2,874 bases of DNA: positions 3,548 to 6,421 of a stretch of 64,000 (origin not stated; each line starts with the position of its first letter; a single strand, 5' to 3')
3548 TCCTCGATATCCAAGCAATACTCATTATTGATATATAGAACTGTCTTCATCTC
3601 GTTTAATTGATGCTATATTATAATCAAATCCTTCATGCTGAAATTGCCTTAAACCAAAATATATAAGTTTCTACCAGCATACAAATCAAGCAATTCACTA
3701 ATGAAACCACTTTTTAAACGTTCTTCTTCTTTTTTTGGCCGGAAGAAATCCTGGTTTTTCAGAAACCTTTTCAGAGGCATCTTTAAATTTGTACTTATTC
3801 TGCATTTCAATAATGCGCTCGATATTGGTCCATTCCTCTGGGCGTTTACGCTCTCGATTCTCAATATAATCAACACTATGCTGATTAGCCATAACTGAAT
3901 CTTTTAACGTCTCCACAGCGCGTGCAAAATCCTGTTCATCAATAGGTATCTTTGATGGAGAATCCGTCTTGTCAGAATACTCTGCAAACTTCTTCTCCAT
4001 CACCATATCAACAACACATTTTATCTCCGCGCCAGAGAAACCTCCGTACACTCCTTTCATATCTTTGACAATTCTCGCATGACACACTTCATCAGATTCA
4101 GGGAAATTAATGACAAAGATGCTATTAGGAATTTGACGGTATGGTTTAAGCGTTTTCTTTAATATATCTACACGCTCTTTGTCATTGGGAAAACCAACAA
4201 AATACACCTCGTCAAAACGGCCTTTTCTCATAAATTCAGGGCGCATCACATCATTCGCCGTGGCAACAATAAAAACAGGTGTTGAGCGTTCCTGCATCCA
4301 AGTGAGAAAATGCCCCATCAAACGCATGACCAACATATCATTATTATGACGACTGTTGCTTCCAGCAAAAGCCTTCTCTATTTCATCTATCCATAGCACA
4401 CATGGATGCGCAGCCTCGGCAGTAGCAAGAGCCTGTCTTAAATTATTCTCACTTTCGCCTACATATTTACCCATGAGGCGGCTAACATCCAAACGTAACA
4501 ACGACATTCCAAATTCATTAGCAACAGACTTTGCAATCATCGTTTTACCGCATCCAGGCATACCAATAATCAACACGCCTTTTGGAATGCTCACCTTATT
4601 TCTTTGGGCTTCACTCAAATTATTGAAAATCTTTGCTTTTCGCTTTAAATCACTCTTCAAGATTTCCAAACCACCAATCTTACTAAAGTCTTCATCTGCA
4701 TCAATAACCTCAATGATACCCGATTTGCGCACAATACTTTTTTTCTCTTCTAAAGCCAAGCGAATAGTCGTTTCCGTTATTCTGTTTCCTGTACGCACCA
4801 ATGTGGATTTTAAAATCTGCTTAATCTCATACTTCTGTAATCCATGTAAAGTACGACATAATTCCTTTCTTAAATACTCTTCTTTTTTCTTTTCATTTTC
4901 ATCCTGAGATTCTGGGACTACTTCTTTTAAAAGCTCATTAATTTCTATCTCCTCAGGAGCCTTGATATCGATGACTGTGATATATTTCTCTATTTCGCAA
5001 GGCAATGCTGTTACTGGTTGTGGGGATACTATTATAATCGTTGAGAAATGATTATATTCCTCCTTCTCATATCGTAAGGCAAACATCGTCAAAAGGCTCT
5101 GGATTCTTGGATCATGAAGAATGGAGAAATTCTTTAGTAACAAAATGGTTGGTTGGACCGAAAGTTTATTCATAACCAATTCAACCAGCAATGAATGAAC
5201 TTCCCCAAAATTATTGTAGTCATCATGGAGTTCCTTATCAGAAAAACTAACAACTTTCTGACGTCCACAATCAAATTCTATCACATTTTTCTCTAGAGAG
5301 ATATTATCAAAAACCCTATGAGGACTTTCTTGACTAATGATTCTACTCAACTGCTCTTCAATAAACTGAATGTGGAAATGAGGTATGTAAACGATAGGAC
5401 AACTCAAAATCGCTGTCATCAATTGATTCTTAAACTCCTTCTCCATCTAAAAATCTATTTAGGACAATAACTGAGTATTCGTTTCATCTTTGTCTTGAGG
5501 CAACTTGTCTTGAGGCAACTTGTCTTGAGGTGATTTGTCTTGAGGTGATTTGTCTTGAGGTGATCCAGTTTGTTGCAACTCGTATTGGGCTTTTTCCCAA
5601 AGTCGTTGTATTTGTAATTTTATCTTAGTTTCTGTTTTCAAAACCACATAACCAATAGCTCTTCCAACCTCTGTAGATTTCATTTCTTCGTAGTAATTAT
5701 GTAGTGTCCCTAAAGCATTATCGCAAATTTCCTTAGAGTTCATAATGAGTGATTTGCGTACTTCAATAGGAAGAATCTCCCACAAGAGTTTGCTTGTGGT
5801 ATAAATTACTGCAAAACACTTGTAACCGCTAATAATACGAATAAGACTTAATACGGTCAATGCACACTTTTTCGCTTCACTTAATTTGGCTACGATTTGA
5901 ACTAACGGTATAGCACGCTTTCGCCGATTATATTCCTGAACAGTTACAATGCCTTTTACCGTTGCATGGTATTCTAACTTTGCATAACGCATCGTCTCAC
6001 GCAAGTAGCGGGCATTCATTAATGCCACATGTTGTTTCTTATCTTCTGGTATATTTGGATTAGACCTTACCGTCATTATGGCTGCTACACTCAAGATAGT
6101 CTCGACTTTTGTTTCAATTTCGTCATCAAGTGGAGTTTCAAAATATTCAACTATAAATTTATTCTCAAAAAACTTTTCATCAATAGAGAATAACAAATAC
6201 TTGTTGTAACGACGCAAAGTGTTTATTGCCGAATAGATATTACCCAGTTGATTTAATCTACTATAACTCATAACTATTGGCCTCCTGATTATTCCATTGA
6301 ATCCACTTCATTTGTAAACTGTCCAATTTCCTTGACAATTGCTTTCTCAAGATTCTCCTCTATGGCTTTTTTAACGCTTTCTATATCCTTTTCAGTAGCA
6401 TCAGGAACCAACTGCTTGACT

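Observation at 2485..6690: AT-rich four-gene cassette (acidic protein, repeat-tailed protein, two-domain classical AAA+ ATPase, cytoplasmic FGE-fold protein): candidate undescribed conflict/defence system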

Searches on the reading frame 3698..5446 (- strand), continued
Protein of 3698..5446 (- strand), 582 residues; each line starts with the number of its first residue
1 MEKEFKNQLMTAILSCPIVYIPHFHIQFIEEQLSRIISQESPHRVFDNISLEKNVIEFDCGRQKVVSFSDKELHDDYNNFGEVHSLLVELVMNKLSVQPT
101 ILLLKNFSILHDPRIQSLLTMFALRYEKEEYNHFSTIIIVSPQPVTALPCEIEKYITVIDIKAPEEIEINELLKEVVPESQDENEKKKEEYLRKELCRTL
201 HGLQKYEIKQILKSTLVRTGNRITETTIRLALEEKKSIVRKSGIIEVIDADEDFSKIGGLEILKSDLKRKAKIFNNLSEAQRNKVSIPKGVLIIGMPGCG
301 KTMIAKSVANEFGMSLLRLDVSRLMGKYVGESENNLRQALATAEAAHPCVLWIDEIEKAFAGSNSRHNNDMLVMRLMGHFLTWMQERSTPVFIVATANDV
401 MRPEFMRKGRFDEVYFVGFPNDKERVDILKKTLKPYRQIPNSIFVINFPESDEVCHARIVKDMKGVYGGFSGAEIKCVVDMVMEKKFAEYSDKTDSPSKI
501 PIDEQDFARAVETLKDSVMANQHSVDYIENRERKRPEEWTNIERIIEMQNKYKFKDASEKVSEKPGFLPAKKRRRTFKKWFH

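Call 88: search_protein_families(library=pfam, proteins=[L167:3860-4882:+, L168:3463-4584:+, L166:7718-9262:+, L101:2464-4137:+, L166:5114-5995:+, L166:9283-10083:+, L086:2846-3898:+, L086:3912-5657:+, L088:3076-4926:+, L088:4947-5657:+], max_evalue=0.05)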
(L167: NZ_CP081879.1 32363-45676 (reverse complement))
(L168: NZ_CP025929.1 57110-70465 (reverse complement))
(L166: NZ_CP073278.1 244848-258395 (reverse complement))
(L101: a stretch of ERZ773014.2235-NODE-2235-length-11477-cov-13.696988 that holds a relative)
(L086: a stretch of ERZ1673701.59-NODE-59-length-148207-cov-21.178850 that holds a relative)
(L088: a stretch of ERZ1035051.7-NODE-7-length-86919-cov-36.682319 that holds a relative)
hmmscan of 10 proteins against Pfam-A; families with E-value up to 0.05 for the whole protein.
L167:3860-4882:+ (341 aa): 4 families
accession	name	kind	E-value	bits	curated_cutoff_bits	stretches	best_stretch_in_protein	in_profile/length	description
PF21724.2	DUF6861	-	0.0054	16.7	28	1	247-320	32-105/194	Family of unknown function (DUF6861)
PF13488.11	Gly-zipper_Omp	-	0.0085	16.4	25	1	258-297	1-42/46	Glycine zipper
PF20721.2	C19orf12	-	0.015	15.6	30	1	267-292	52-78/163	C19orf12-like protein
PF15561.11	Imm15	-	0.022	15.2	22.9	0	198-256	33-92/151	Immunity protein 15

L168:3463-4584:+ (374 aa): 4 families
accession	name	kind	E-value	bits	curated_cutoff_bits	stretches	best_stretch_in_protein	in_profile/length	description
PF20721.2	C19orf12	-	0.0029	17.9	30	1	291-357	52-115/163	C19orf12-like protein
PF04306.18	DUF456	-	0.008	16.9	29.4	1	285-333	64-114/139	Protein of unknown function (DUF456)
PF12732.12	YtxH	-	0.03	15.2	37.5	1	303-366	3-70/71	YtxH-like protein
PF06897.17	DUF1269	-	0.048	14.4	26.9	0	289-346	6-64/100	Protein of unknown function (DUF1269)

L166:7718-9262:+ (515 aa): 4 families
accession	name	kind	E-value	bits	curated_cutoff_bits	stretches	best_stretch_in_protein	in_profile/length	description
PF13488.11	Gly-zipper_Omp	-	0.00011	22.5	25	1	426-463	5-44/46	Glycine zipper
PF24012.1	DUF7326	-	0.0059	17.4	27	1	24-70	8-55/76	Family of unknown function (DUF7326)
PF09335.16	VTT_dom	-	0.0082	17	33.9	1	428-509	8-94/123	VTT domain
PF20721.2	C19orf12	-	0.03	14.5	30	0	424-482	42-105/163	C19orf12-like protein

L101:2464-4137:+ (558 aa): 1 family
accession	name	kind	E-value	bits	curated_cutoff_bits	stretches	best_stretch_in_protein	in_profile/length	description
PF05367.17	Phage_endo_I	-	0.029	14.5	29.1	0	236-291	89-142/149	Phage endonuclease I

L166:5114-5995:+ (294 aa): 1 family
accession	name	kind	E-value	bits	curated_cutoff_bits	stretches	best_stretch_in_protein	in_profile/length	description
PF17854.6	FtsK_alpha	-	0.023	15.3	22.9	0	55-96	16-57/101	FtsK alpha domain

L166:9283-10083:+ (267 aa): 0 families

L086:2846-3898:+ (351 aa): 0 families

L086:3912-5657:+ (582 aa): 1 family
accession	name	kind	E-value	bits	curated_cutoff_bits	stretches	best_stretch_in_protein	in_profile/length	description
PF08238.18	Sel1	-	3.7e-07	30.9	30.7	1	433-467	1-35/36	Sel1 repeat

L088:3076-4926:+ (617 aa): 1 family
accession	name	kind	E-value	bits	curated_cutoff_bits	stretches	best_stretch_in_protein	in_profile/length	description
PF00012.26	HSP70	-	0.0045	15.7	20.6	1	213-285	178-245/599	Hsp70 protein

L088:4947-5657:+ (237 aa): 6 families
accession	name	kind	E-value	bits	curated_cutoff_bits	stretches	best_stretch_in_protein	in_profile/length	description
PF17975.6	RNR_Alpha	-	0.00025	21.9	26.4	1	40-90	24-74/101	Ribonucleotide reductase alpha domain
PF12725.13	DUF3810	-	0.0014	18.5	28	1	13-120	61-150/311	Protein of unknown function (DUF3810)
PF06785.16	UPF0242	-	0.0016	19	33.5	1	11-110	39-106/194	Uncharacterised protein family (UPF0242) N-terminus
PF05227.19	CHASE3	-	0.0064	16.8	28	1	36-95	49-107/138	CHASE3 domain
PF14584.11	DUF4446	-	0.0076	16.7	27.4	1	19-99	5-83/150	Protein of unknown function (DUF4446)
PF03961.19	FapA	-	0.042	13.9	31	1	45-117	187-259/272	Flagellar Assembly Protein A beta solenoid domain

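Call 92: search_protein_families(library=padloc, alignment_id=A9, max_evalue=0.00001)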
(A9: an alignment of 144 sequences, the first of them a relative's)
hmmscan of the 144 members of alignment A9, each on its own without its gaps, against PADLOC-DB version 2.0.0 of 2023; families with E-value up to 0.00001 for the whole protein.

A. member 1, L002:476-1501:- (342 aa): 0 families

B. families by the number of members that match (of 144 scanned): 97 families (the first 25 are shown)
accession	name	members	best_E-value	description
PDLC04135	mad3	3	5.4e-38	mads_3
PDLC04140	mad8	3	1.1e-12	mads_8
PDLC02980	AriA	3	9.3e-11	-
PDLC03841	LeoBC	2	1.3e-87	-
PDLC03839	LeoA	2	2.2e-85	-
PDLC04606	PDC-M37B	2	3.2e-41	-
PDLC04605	PDC-M37B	2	4.6e-36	-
PDLC03838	DolB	2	1e-30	-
PDLC01652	WYL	2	8.8e-26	"CAS-I,CAS-II,CAS-III,CAS-IV,CAS-V,CAS-VI; associated_signaling"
PDLC04787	PDC-S01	2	3.2e-23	-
PDLC01457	WYL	2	1.1e-19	"CAS-I,CAS-II,CAS-III,CAS-IV,CAS-V,CAS-VI; associated_signaling"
PDLC04789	PDC-S01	2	1.9e-17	-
PDLC03962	ShosT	2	2.9e-14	-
PDLC02903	pVip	2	2.1e-13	Viperins not associated with kinases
PDLC00915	TRIP13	2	8.4e-11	TRIP13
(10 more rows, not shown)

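Call 94: find_related_loci(query=A1, collection=viral_contigs, flank=6000)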
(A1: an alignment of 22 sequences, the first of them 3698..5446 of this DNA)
Query A1 (582 aa) in viral_contigs; peptide patterns used: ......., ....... (x = any residue, [..] = any of these).
69 stretches matched a pattern; 16 encode a relative of the query (tblastn E <= 1e-3); 16 distinct loci.
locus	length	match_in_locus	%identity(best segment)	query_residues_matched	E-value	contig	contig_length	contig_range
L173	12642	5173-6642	36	1-529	3e-86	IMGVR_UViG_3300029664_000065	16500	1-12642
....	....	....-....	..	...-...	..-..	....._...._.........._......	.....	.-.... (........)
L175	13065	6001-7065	38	152-532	2e-61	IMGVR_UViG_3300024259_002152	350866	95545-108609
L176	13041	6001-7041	37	132-496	2e-61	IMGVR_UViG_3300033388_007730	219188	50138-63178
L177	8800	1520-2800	33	47-489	7e-60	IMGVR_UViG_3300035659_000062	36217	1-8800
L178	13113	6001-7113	35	152-542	5e-59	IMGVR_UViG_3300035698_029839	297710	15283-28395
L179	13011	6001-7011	37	135-487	7e-55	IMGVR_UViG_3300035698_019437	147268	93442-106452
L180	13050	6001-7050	35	135-500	1e-57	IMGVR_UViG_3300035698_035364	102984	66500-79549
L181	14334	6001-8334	34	135-489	1e-27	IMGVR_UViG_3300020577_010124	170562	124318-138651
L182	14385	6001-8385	33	137-514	8e-29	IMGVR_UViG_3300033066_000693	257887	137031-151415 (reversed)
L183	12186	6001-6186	32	264-324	7e-5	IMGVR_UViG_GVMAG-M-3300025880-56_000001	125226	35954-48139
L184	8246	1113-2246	34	98-479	1e-55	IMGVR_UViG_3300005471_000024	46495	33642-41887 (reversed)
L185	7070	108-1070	35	202-549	4e-55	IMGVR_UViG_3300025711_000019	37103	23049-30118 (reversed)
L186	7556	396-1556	31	101-514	2e-57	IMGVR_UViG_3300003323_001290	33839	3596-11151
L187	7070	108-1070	35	202-549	4e-55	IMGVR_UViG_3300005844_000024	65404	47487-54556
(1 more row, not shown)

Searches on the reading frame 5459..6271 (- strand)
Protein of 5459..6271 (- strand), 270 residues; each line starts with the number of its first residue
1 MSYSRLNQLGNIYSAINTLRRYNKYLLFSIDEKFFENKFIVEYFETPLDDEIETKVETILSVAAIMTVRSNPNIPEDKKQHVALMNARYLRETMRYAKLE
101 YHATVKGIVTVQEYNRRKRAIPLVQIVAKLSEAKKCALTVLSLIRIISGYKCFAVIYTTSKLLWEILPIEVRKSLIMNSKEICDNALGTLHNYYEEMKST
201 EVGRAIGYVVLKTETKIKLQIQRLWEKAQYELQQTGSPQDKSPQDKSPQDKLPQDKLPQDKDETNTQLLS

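Call 3: search_protein_families(library=pfam, proteins=[window:5459-6271:-], max_evalue=0.01)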
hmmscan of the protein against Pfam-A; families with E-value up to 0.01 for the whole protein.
window:5459-6271:- (270 aa): 1 family
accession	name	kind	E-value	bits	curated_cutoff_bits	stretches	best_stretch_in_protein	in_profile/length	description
PF16473.11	Rv2179c-like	-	0.0066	16.6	27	0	33-94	112-173/177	3'-5' exoribonuclease Rv2179c-like domain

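Call 4: search_protein_families(library=padloc, proteins=[window:5459-6271:-], max_evalue=0.01)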
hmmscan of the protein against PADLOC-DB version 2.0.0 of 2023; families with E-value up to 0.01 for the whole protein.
window:5459-6271:- (270 aa): 0 families

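Call 5: search_protein_families(library=ncbifam, proteins=[window:5459-6271:-], max_evalue=0.01)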
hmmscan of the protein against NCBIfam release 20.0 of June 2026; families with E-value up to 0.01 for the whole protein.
window:5459-6271:- (270 aa): 0 families

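Call 30: find_homologous_proteins(query=window:5459-6271:-, max_evalue=0.001)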
Query window:5459-6271:- (270 aa): 10 proteins with E <= 0.001 among 554 candidates.
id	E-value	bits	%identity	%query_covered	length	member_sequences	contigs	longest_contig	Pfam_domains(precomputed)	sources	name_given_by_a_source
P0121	5.3e-166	568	98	100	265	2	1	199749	-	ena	-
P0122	2.2e-80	288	60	87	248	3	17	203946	-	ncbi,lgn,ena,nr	ncbi:MAG: hypothetical protein IJK41_00315 [Muribaculaceae bacterium]|nr:hypothetical protein [Murib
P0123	1.7e-68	249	54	87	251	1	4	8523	-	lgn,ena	-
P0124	9.3e-44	168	45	74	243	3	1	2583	-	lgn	-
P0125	1.0e-43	168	42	86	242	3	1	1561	-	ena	-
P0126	1.2e-43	168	45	78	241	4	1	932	-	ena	-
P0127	9.7e-42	161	43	76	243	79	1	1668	-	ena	-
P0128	3.2e-41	160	42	76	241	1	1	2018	-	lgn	-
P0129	6.7e-41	158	42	76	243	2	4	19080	-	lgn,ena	-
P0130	9.1e-40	155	42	76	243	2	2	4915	-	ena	-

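Call 40: predict_structure(alignment_id=A2)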
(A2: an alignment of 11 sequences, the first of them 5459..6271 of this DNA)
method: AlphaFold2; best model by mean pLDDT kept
length: 270 residues; sequences in the alignment: 11
mean_pLDDT: 67.7   pTM: 0.51
mean pLDDT of the five models: 67.7, 67.0, 65.5, 61.9, 61.8
residues with pLDDT >= 90: 0; 70-90: 163; 50-70: 49; < 50: 58
segments of 3 or more residues with pLDDT < 50: 1-10, 147-158, 236-270
pLDDT, mean of each block of 10 residues (from residue 1): 39 82 80 82 75 78 86 83 86 88 82 85 77 61 51 45 67 71 75 73 71 73 74 49 34 31 29
secondary structure, 60 per line:
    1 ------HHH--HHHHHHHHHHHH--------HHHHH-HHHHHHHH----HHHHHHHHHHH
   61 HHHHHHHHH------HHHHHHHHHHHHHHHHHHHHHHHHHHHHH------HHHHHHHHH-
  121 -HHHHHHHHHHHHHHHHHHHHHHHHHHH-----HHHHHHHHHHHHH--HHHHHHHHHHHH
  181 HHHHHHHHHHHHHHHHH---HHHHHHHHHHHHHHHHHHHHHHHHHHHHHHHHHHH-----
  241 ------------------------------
elements in order: H12-23 H32-36 H38-45 H50-69 H76-104 H111-119 H122-148 H154-166 H169-197 H201-235

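Call 51: fold_search(model_id=the predicted structure, library=pdb)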
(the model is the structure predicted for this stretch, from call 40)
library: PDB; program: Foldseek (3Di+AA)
matches with E <= 10: 61; with E <= 0.001: 0
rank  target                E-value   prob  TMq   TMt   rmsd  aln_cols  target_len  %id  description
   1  4it5_B                3.8e-01  0.33  0.17  0.27  18.3       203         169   11  Chaperone HscB from Vibrio cholerae (released 2013-01-30)
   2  1fpo_A                2.2e+00  0.15  0.20  0.29  16.0       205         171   13  HSC20 (HSCB), A J-TYPE CO-CHAPERONE FROM E. COLI (released 2000-12-08)
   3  8j46                  2.2e+00  0.06  0.15  0.12  21.1       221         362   11  Human Consensus Olfactory Receptor OR52c in apo state, OR52c-bRIL (released 2023-12-20)
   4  4ib4                  2.3e+00  0.08  0.19  0.15  18.5       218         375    8  Crystal structure of the chimeric protein of 5-HT2B-BRIL in complex with ergotamine (released 2013-03-13)
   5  3pe0_A                2.5e+00  0.08  0.17  0.17  19.1       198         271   12  Structure of the central region of the plakin domain of plectin (released 2011-02-02)
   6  5cwn                  2.8e+00  0.08  0.19  0.24  16.7       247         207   11  Crystal structure of de novo designed helical repeat protein DHR71 (released 2015-12-16)
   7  7voe                  2.8e+00  0.06  0.18  0.15  19.1       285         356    9  Crystal structure of 5-HT2AR in complex with aripiprazole (released 2021-12-22)
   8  8ga7                  2.9e+00  0.12  0.20  0.13  23.0       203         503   13  Geometrically programmable nanomaterial construction using regularized protein building blocks (released 2024-03-13)
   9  7ew4_R                3.6e+00  0.08  0.20  0.19  18.2       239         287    9  Cryo-EM structure of CYM-5541-bound Sphingosine 1-phosphate receptor 3 in complex with Gi protein (released 2021-09-29)
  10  7ri5_D                4.1e+00  0.03  0.14  0.16  18.6       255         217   15  Structure of a BAM in MSP1E3D1 nanodiscs at 4 Angstrom resolution (released 2021-12-22)
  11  2z0v_B                4.3e+00  0.06  0.22  0.26  30.5       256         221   13  Crystal structure of BAR domain of Endophilin-III (released 2008-05-13)
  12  3axj_B                4.5e+00  0.05  0.19  0.21  18.8       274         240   11  High resolution crystal structure of C3PO (released 2011-04-20)
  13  8e12_A                5.0e+00  0.07  0.19  0.28  18.0       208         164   16  Homotrimeric variant of tcTRP9, BGL14 (released 2023-04-12)
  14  6ygc_B                5.0e+00  0.06  0.21  0.08  19.2       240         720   10  Crystal structure of the NatC complex bound to Arl3 peptide and CoA (released 2020-10-28)
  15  4tql_A                5.0e+00  0.04  0.16  0.18  30.1       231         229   14  Computationally designed three helix bundle (released 2014-10-15)
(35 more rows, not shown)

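Call 67: search_protein_families(library=phrogs, proteins=[window:5459-6271:-], max_evalue=0.01)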
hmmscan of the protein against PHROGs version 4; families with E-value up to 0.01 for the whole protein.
window:5459-6271:- (270 aa): 0 families

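Call 80: search_solved_structures(query=A7, max_evalue=10)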
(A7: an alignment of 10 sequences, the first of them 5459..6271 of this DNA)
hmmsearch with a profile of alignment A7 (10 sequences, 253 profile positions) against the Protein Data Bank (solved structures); distinct sequences matched with E-value up to 10: 11.
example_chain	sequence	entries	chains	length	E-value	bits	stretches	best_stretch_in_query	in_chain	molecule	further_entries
9o19_X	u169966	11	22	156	0.0075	19.4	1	160-242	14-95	ATP synthase subunit b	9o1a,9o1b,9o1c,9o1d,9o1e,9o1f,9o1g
5cwc_A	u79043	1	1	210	0.03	17.4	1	183-247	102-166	Designed helical repeat protein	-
4uos_A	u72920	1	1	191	0.16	15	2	177-250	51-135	DESIGNED HELICAL BUNDLE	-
2x43_S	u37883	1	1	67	0.18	14.8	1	180-227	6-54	SHERP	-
4tql_A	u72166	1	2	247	1.2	12.1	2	173-252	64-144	Three helix bundle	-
2lch_A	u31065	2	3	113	1.3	12.1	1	217-250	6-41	Protein OR38 | computationally designed four-helix bundle protein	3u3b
5cwg_A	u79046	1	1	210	1.3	12.1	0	183-247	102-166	Designed helical repeat protein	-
5y7i_A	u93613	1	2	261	1.7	11.7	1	32-59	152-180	chloride intracellular channel protein 2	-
6fes_A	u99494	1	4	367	1.7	11.6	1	215-250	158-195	D12_BRIC2, a synthetic protein,D12_BRIC2, a synthetic protein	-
6w2q_A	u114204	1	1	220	2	11.4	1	184-251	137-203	Junction 34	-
5cwb_A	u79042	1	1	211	7.3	9.6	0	121-251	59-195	Designed helical repeat protein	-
